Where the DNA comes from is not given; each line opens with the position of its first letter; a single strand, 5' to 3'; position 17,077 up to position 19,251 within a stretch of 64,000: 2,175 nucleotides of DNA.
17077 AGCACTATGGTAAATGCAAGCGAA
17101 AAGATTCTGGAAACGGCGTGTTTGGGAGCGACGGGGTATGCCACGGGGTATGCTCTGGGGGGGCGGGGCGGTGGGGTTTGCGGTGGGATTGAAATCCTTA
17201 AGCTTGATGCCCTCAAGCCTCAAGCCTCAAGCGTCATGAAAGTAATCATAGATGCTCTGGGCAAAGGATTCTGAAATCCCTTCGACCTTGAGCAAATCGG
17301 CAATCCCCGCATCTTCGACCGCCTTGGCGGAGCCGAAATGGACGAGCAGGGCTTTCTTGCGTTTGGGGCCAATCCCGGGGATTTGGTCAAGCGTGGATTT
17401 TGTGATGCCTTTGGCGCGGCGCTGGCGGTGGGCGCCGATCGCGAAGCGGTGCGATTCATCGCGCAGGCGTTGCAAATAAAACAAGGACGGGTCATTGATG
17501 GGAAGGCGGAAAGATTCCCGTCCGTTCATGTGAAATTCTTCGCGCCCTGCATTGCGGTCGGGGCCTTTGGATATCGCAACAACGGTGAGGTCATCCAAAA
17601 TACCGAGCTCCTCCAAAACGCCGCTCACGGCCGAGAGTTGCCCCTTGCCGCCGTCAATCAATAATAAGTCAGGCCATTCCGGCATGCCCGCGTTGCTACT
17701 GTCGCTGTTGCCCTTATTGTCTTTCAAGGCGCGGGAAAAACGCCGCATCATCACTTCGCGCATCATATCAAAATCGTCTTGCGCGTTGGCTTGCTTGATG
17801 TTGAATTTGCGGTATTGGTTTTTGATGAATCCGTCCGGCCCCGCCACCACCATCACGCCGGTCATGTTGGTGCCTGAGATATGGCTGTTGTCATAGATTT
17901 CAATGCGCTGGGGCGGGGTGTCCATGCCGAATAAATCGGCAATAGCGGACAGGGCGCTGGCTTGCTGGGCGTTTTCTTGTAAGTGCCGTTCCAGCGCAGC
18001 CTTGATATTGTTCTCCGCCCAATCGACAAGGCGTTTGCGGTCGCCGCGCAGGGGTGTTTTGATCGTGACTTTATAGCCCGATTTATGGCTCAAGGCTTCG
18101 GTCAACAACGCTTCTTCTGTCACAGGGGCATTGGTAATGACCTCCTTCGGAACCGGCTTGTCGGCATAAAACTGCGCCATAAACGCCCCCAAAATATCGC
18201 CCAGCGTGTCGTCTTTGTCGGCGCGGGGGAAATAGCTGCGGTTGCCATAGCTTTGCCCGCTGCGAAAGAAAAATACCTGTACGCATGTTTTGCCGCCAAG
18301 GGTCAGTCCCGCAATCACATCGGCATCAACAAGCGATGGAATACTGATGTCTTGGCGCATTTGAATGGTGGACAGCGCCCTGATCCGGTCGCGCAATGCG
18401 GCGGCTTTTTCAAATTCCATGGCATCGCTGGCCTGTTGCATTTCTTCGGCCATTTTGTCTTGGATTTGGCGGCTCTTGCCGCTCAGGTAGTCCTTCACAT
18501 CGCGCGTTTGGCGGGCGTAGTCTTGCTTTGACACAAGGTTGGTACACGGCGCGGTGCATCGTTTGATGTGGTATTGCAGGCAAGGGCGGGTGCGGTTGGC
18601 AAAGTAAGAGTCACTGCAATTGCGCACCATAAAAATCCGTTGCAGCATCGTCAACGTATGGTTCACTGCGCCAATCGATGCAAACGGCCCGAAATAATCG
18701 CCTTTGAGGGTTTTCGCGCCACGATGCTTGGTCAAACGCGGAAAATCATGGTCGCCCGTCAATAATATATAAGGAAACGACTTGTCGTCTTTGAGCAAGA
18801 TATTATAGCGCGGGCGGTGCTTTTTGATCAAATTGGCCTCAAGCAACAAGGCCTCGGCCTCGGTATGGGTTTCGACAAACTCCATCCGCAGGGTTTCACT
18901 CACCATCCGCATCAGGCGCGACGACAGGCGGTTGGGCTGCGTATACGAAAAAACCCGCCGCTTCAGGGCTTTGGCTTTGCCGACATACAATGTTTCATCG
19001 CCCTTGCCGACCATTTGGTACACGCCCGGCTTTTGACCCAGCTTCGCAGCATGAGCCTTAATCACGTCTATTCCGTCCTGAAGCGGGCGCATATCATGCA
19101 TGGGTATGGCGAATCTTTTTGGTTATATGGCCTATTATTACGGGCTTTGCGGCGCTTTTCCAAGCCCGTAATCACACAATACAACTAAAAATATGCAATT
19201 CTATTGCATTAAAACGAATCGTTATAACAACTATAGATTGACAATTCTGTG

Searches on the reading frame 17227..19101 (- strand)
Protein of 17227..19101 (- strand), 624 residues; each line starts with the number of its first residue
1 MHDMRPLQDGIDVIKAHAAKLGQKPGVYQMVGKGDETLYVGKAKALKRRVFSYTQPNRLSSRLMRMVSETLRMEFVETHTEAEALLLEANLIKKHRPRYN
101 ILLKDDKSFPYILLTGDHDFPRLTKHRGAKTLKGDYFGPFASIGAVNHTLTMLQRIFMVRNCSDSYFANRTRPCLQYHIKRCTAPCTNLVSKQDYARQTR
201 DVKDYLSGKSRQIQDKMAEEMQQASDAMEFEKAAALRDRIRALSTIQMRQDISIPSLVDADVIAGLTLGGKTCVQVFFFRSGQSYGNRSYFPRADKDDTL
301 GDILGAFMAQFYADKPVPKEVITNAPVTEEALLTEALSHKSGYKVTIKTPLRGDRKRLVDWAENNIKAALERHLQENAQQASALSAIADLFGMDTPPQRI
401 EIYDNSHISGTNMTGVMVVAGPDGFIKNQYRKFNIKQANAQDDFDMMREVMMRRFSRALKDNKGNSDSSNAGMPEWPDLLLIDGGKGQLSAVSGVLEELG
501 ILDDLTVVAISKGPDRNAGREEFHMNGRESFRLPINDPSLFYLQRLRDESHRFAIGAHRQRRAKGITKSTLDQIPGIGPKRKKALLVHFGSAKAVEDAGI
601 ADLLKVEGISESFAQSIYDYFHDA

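Call 72: search_protein_families(library=pfam, proteins=[window:17227-19101:-], max_evalue=0.0001)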
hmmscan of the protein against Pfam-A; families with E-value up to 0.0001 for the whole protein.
window:17227-19101:- (624 aa): 7 families
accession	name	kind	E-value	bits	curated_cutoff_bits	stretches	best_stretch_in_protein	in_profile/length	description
PF08459.17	UvrC_RNaseH_dom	-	1.6e-50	171.5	22.3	1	389-555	2-159/159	UvrC RNAse H endonuclease domain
PF22920.2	UvrC_RNaseH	-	4.1e-35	120.6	24.3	1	259-373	1-116/116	UvrC Ribonuclease H-like domain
PF14520.12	HHH_5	-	1e-09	39.2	27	1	570-620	3-54/57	Helix-hairpin-helix domain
PF02151.25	UVR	-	1.4e-09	37.8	21.5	1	214-244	4-34/36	UvrB/uvrC motif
PF01541.30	GIY-YIG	-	1.1e-08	35.7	22.6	1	25-100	2-78/78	GIY-YIG catalytic domain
PF12826.13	HHH_2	-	2.5e-08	34.4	27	1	574-623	8-57/64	Helix-hairpin-helix motif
PF00633.29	HHH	-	2.2e-06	27.7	24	0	593-620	3-30/30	Helix-hairpin-helix motif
